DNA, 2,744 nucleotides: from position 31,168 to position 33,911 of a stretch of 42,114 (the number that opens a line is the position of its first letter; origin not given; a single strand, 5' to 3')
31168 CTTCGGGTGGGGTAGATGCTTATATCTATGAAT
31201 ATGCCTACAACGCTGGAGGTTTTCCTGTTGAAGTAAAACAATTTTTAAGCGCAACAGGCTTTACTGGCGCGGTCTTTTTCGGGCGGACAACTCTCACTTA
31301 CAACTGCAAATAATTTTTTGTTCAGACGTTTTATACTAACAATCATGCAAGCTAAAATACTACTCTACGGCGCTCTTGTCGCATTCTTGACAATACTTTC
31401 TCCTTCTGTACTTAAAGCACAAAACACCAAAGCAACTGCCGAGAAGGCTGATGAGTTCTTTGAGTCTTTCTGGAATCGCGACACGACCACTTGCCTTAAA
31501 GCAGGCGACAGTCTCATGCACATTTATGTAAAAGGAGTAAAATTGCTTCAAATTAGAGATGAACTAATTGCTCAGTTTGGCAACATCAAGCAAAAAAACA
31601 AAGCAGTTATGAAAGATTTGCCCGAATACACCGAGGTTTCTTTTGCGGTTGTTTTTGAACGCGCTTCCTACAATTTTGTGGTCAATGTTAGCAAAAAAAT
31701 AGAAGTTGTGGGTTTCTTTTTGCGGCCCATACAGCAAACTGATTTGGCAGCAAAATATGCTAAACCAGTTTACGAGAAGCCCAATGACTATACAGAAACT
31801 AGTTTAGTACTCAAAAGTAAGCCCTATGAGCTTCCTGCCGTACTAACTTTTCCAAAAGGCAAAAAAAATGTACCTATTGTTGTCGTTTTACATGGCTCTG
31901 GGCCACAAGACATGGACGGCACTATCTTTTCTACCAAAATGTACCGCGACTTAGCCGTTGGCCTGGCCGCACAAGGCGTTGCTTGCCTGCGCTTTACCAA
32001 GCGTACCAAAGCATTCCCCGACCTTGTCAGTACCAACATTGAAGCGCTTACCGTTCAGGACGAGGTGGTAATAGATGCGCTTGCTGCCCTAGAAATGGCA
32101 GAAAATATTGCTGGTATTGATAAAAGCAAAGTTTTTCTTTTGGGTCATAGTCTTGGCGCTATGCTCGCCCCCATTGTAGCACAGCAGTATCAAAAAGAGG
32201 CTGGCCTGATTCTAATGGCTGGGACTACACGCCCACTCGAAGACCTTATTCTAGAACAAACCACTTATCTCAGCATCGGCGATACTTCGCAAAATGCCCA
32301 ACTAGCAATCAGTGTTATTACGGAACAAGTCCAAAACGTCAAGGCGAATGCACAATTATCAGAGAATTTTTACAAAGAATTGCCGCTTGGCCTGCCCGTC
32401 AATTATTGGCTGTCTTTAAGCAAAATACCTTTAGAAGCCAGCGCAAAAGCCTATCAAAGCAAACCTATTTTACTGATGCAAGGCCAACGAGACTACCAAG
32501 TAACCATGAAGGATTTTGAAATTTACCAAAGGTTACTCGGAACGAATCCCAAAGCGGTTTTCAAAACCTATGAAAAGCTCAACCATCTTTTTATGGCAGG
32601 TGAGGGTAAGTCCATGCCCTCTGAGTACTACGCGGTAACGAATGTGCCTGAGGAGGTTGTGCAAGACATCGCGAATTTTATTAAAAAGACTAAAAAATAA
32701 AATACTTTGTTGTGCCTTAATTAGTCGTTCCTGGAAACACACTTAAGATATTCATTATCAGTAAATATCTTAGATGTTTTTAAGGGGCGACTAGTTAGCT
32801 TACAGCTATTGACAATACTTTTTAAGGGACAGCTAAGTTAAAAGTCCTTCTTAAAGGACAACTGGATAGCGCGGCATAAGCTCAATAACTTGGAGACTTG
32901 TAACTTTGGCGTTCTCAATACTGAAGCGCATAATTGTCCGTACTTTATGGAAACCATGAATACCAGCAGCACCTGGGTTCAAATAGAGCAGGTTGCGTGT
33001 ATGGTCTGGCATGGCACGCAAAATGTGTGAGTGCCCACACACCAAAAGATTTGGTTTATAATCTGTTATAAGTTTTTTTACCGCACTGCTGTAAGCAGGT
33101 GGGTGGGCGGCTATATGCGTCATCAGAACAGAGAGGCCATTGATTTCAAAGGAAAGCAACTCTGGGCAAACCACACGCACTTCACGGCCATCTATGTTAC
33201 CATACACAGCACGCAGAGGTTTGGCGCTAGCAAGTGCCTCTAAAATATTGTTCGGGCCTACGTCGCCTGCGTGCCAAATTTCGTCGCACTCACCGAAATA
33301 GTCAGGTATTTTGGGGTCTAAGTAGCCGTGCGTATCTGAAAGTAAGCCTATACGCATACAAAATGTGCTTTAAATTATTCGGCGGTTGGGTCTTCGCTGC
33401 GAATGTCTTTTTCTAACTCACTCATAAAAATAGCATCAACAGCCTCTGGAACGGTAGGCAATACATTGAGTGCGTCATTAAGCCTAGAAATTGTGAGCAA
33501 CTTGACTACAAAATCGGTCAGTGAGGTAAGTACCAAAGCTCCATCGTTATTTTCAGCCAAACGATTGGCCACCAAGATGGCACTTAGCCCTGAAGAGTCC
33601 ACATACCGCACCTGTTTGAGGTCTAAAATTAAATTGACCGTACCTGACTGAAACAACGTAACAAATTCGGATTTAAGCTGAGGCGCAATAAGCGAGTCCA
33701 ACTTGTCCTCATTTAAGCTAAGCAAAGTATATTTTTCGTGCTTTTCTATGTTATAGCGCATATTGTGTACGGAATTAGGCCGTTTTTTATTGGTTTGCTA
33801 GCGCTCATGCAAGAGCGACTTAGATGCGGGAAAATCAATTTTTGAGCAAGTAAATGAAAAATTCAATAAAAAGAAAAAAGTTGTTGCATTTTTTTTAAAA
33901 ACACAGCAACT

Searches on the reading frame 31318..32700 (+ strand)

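Call 37: search_protein_families(library=pfam, proteins=[window:31318-32700:+], max_evalue=0.001)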
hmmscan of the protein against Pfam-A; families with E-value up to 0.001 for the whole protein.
window:31318-32700:+ (460 aa): 8 families
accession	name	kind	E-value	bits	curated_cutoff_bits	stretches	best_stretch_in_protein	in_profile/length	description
PF12146.15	Hydrolase_4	-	2.2e-07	30.9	27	1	208-426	19-235/239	Serine aminopeptidase, S33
PF01738.24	DLH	-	1.8e-06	28.1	21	0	369-436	131-198/217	Dienelactone hydrolase family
PF12697.13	Abhydrolase_6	-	2e-06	29.1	26.3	1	188-314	1-101/217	Alpha/beta hydrolase family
PF07859.19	Abhydrolase_3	-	2.7e-06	27.7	25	1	252-426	50-209/210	alpha/beta hydrolase fold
PF00326.27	Peptidase_S9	-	6.7e-06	26.2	22.6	0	376-428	142-192/213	Prolyl oligopeptidase family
PF20434.5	BD-FAE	-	0.00061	19.8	26.8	0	180-398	8-206/215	BD-FAE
PF02230.22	Abhydrolase_2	-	0.00087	19.6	23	0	262-308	97-143/217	Phospholipase/Carboxylesterase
PF00975.26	Thioesterase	-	0.00092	19.9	26.4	0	253-296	49-91/226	Thioesterase domain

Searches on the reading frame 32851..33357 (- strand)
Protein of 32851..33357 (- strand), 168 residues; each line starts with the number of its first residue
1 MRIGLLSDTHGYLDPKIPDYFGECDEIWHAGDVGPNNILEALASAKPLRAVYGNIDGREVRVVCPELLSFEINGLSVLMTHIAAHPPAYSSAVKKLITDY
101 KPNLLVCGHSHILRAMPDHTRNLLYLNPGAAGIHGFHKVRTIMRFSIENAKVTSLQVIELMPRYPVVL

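Call 37: search_protein_families(library=pfam, proteins=[window:32851-33357:-], max_evalue=0.001)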
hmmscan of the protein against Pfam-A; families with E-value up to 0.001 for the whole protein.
window:32851-33357:- (168 aa): 2 families
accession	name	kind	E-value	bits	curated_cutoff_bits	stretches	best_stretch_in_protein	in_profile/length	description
PF12850.12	Metallophos_2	-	8.7e-30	104.2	27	1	1-149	1-153/154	Calcineurin-like phosphoesterase superfamily domain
PF00149.33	Metallophos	-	0.0002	22.3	21.5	0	82-112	152-190/191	Calcineurin-like phosphoesterase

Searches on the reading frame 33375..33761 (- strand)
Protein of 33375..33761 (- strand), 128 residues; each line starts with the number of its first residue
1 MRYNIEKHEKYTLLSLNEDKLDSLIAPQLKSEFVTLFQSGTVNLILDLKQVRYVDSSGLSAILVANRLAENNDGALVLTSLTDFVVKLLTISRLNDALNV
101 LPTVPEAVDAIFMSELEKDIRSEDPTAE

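Call 37: search_protein_families(library=pfam, proteins=[window:33375-33761:-], max_evalue=0.001)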
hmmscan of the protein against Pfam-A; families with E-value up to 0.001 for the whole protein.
window:33375-33761:- (128 aa): 2 families
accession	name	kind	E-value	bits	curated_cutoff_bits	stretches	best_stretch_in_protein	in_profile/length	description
PF01740.26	STAS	-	1.6e-12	47.6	22.6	1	4-107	3-106/106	STAS domain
PF13466.11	STAS_2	-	2.2e-10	41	29.2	1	21-94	7-79/80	STAS domain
